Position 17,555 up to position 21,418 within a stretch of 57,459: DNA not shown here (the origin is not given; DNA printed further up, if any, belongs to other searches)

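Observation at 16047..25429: A tightly coupled envelope operon: OM beta-barrel, 1187-aa orphan lipoprotein, 1303-aa metzincin lipoprotein and 75-aa Cys-rich lipoprotein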

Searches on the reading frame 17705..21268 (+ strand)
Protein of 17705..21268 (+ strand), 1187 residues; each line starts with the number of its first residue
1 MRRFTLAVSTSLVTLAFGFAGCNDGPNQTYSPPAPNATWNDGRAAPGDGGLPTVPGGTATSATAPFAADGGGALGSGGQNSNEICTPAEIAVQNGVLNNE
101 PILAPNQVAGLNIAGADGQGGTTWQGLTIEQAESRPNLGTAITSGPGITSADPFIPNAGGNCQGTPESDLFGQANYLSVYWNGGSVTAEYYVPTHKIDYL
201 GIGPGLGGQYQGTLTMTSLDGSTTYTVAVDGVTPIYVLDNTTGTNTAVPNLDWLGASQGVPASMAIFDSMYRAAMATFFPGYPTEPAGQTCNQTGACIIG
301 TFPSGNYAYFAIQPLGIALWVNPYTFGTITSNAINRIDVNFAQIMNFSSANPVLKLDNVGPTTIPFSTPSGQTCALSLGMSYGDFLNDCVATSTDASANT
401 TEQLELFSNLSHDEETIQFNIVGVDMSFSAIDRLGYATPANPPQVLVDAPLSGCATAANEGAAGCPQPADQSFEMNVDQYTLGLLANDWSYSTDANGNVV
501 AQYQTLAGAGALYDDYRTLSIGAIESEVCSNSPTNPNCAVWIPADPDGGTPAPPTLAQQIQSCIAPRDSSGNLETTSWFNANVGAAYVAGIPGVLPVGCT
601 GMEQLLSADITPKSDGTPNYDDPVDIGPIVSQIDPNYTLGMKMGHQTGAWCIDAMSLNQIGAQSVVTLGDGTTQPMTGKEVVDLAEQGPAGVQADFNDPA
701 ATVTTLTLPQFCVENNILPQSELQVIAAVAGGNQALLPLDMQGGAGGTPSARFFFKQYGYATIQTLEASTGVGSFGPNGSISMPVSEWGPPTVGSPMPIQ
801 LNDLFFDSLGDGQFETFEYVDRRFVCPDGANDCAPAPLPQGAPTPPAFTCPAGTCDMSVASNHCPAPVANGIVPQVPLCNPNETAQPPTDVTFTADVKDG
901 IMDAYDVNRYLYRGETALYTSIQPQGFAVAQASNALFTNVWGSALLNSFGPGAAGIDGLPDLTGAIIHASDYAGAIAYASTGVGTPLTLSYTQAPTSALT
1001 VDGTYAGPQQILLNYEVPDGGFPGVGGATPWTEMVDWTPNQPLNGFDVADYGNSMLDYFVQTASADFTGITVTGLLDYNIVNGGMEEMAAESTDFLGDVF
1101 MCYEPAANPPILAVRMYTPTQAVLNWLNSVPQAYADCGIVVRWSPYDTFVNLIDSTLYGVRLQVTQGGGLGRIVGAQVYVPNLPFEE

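Call 8: search_protein_families(library=pfam, proteins=[window:17705-21268:+], max_evalue=1)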
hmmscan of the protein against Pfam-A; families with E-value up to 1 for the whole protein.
window:17705-21268:+ (1187 aa): 0 families

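Call 9: search_protein_families(library=ncbifam, proteins=[window:17705-21268:+], max_evalue=1)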
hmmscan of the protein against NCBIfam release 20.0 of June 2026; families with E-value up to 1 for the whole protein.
window:17705-21268:+ (1187 aa): 0 families

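Call 19: find_homologous_proteins(query=window:17705-21268:+)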
Query window:17705-21268:+ (1187 aa): 16 proteins with E <= 0.001 among 8000 candidates.
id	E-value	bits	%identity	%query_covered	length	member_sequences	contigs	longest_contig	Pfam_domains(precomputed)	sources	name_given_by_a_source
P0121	0.0e+0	2718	100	100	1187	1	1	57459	-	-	-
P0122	0.0e+0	1677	65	100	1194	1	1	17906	-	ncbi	-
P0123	0.0e+0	1278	53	100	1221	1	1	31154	-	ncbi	ncbi:MAG: hypothetical protein ACYDCL_14730 [Myxococcales bacterium]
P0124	0.0e+0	1112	50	100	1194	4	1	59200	-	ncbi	-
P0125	0.0e+0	1050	47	100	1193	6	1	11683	-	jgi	jgi:hypothetical protein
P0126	7.3e-298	1009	54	43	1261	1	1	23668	-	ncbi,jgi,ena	jgi:hypothetical protein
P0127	1.3e-185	638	39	84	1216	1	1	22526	-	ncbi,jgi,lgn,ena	jgi:hypothetical protein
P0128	4.5e-88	314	29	99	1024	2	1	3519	-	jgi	jgi:hypothetical protein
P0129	3.5e-87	311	28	98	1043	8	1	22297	-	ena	-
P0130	2.3e-81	292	29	92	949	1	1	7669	-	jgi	jgi:hypothetical protein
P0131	2.4e-75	272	29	69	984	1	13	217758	-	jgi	jgi:hypothetical protein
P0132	1.2e-74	270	27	100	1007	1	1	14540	-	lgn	-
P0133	7.9e-72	261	30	42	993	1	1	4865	-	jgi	jgi:hypothetical protein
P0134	4.4e-33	132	24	69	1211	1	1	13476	-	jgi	jgi:hypothetical protein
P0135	7.2e-33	132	35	12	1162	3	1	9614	-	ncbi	-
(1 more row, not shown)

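Call 23: search_solved_structures(query=A1, max_evalue=1)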
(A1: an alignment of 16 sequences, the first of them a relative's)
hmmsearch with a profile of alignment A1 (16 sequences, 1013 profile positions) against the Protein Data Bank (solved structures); distinct sequences matched with E-value up to 1: 1.
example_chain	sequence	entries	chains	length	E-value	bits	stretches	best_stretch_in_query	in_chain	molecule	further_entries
5xv9_A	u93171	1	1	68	0.62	11.1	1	854-902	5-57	Cold-shock DNA-binding domain family protein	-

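Call 47: predict_structure(alignment_id=A1)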
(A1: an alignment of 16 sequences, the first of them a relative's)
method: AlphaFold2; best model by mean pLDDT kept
length: 1187 residues; sequences in the alignment: 16
mean_pLDDT: 55.1   pTM: 0.56
mean pLDDT of the five models: 55.1, 53.5, 48.8, 47.6, 44.6
residues with pLDDT >= 90: 27; 70-90: 334; 50-70: 305; < 50: 521
segments of 3 or more residues with pLDDT < 50: 1-89, 105-163, 192-196, 342-361, 366-372, 404-453, 455-461, 545-549, 577-579, 745-749, 769-798, 823-886, 911-947, 971-1087, 1094-1096, 1145-1147, 1167-1169, 1184-1187
pLDDT, mean of each block of 10 residues (from residue 1): 28 30 23 29 35 27 26 27 41 52 45 32 33 33 28 31 51 56 61 52 69 79 85 85 80 77 84 77 67 77 76 77 68 77 44 41 47 53 63 57 43 39 31 37 28 47 53 61 62 63 75 84 82 75 56 70 72 57 57 70 86 76 84 78 81 85 92 92 85 90 87 84 83 70 52 80 61 32 31 34 52 62 42 35 37 34 35 37 48 73 68 42 30 26 44 57 57 47 33 32 35 37 32 34 21 24 33 39 42 52 71 66 73 73 55 71 57 60 43
secondary structure, 60 per line:
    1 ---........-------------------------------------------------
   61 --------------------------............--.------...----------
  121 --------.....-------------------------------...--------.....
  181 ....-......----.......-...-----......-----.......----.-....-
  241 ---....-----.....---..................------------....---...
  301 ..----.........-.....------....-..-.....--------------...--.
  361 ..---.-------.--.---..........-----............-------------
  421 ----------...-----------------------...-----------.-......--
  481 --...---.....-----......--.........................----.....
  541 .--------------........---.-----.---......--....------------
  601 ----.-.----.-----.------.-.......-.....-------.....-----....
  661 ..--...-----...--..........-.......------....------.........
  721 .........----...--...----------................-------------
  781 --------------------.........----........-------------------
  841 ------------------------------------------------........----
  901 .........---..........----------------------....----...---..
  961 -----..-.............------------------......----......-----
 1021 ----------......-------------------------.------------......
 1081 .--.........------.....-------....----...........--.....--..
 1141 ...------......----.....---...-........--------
elements in order (helices of 4 or more, strands of 3 or more residues): H4-11 H87-98 H129-133 E165-167 E176-181 E186-191 E196-202 E212-217 E223-229 E236-239 E244-247 H253-257 H261-278 H291-294 E298-302 E307-312 E317-321 H328-331 E336-340 E355-357 E360-362 H382-390 H396-407 E473-478 E489-493 E499-504 H507-531 H536-541 H556-563 H577-582 H585-588 H627-633 H635-639 E647-651 H657-662 E665-667 E673-675 H678-687 H689-695 E702-705 E712-716 H717-729 H752-767 E804-809 E814-821 E889-896 E901-909 H913-922 H945-948 H969-981 E1000-1005 E1010-1015 E1031-1036 E1075-1081 E1084-1092 E1099-1103 E1111-1114 H1120-1129 H1132-1136 E1139-1143 E1150-1155 E1160-1164 E1172-1179
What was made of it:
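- Tried and rejected: Structure of C. The AF2 model with 16 sequences is poor (pLDDT 55; call 47).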

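Call 48: search_protein_representatives(alignment_id=A1)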
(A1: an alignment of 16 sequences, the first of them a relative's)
Query: 16 sequences, 1013 profile positions. Proteins with E-value up to 0.001 (for the whole library): 621; up to 1e-10: 512; up to 1e-30: 262. The best 150 are listed.
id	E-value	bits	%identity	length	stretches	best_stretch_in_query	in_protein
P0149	0.0e+00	1337.9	-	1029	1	1-1011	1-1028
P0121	0.0e+00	1218.5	-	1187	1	1-1012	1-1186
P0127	0.0e+00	1208.9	-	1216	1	1-1012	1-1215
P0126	0.0e+00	1187.1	-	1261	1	1-1012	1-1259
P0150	0.0e+00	1116.7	-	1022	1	1-1012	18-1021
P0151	0.0e+00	1103.4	-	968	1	1-1008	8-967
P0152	0.0e+00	1078.9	-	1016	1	1-1008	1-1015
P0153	0.0e+00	1066.3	-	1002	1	1-1009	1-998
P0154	0.0e+00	1019.2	-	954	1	1-1008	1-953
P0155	0.0e+00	1015.9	-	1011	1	1-1008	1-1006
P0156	3.5e-293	991.9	-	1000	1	1-1008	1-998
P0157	3.6e-285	965.4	-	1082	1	1-1008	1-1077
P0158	5.8e-280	948.1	-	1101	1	1-1011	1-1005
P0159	1.8e-274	929.9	-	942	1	1-1008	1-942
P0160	2.0e-272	923.2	-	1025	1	6-1011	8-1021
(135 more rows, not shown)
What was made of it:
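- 17705..21268 (+): C: 1187-aa lipoprotein with no known domain. Lipobox FAGC, then the near-invariant C-(E/N)-D-G-P-N-Q-T-Y motif, then a 45-64-aa low-complexity tether. It has 23 Cys. There are 621 representative clusters in the exhaustive search (call 48).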

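Call 51: fold_search(model_id=the predicted structure, library=pdb)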
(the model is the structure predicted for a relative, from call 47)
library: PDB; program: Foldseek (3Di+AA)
matches with E <= 10: 500; with E <= 0.001: 0
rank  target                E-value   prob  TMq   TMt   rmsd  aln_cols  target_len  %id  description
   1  2qe8_A                5.9e-03  0.57  0.05  0.12  17.3       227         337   13  Crystal structure of a putative hydrolase (ava_4197) from anabaena variabilis atcc 29413 at 1.35 A resolution (released 2007-07-10)
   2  2eic                  9.9e-03  0.41  0.05  0.08  17.9       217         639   13  Crystal Structure of Galactose Oxidase mutant W290F (released 2007-04-24)
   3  7e2x_B                1.4e-02  0.77  0.04  0.11  16.3       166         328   10  Apo serotonin 1A (5-HT1A) receptor-Gi protein complex (released 2021-04-14)
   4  8zqg_B                1.6e-02  0.69  0.05  0.15  15.5       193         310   10  Crystal structure of WIPI3 in complex with ATG16L1 (released 2025-01-01)
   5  5ov3_A                2.0e-02  0.75  0.04  0.11  14.8       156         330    8  Structure of the RbBP5 beta-propeller domain (released 2018-03-28)
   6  6w5i_A                2.3e-02  0.66  0.04  0.12  14.6       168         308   11  Cryo-EM structure of MLL1 in complex with RbBP5, WDR5, SET1, and ASH2L bound to the nucleosome (Class01) (released 2021-03-31)
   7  8kbx_A                2.3e-02  0.30  0.05  0.13  19.7       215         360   14  Cryo-EM structure of human ATG2A-WIPI4 complex (released 2024-08-07)
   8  5ov3_B                2.4e-02  0.54  0.04  0.10  15.9       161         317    7  Structure of the RbBP5 beta-propeller domain (released 2018-03-28)
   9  6w5m_A                2.7e-02  0.63  0.04  0.12  14.6       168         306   11  Cryo-EM structure of MLL1 in complex with RbBP5, WDR5, SET1, and ASH2L bound to the nucleosome (Class02) (released 2021-03-31)
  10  6w5n_A                2.7e-02  0.63  0.04  0.12  14.6       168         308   11  Cryo-EM structure of MLL1 in complex with RbBP5, WDR5, SET1, and ASH2L bound to the nucleosome (Class05) (released 2021-03-31)
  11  6pwv_A                2.7e-02  0.63  0.04  0.11  14.6       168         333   11  Cryo-EM structure of MLL1 core complex bound to the nucleosome (released 2019-12-18)
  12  6km7_A                2.7e-02  0.35  0.05  0.12  15.4       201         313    9  The structural basis for the internal interaction in RBBP5 (released 2019-10-02)
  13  3gre                  2.7e-02  0.33  0.05  0.11  19.3       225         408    6  Crystal structure of Saccharomyces cerevisiae Vps15 WD repeat domain (released 2009-07-28)
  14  1jju_B                2.7e-02  0.23  0.05  0.11  16.9       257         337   10  Structure of a Quinohemoprotein Amine Dehydrogenase with a Unique Redox Cofactor and Highly Unusual Crosslinking (released 2001-12-12)
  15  8gee_B                2.8e-02  0.60  0.04  0.11  16.1       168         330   10  CryoEM structure of beta-2-adrenergic receptor in complex with nucleotide-free Gs heterotrimer (#15 of 20) (released 2024-03-06)
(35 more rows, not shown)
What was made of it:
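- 17705..21268 (+): The AF2 model is poor (pLDDT 55; call 47) and Foldseek gives nothing significant (call 51).
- On Slam / T11SS: The model is too poor to assign a fold, and Foldseek gives nothing (call 51).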

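Call 73: search_protein_families(library=pfam, alignment_id=A1, max_evalue=0.1)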
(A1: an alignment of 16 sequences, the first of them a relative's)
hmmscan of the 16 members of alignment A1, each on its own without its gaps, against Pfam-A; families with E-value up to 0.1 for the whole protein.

A. member 1, P0121 (1187 aa): 0 families

B. families by the number of members that match (of 16 scanned): 1 family
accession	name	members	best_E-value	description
PF01915.27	Glyco_hydro_3_C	1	0.092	Glycosyl hydrolase family 3 C-terminal domain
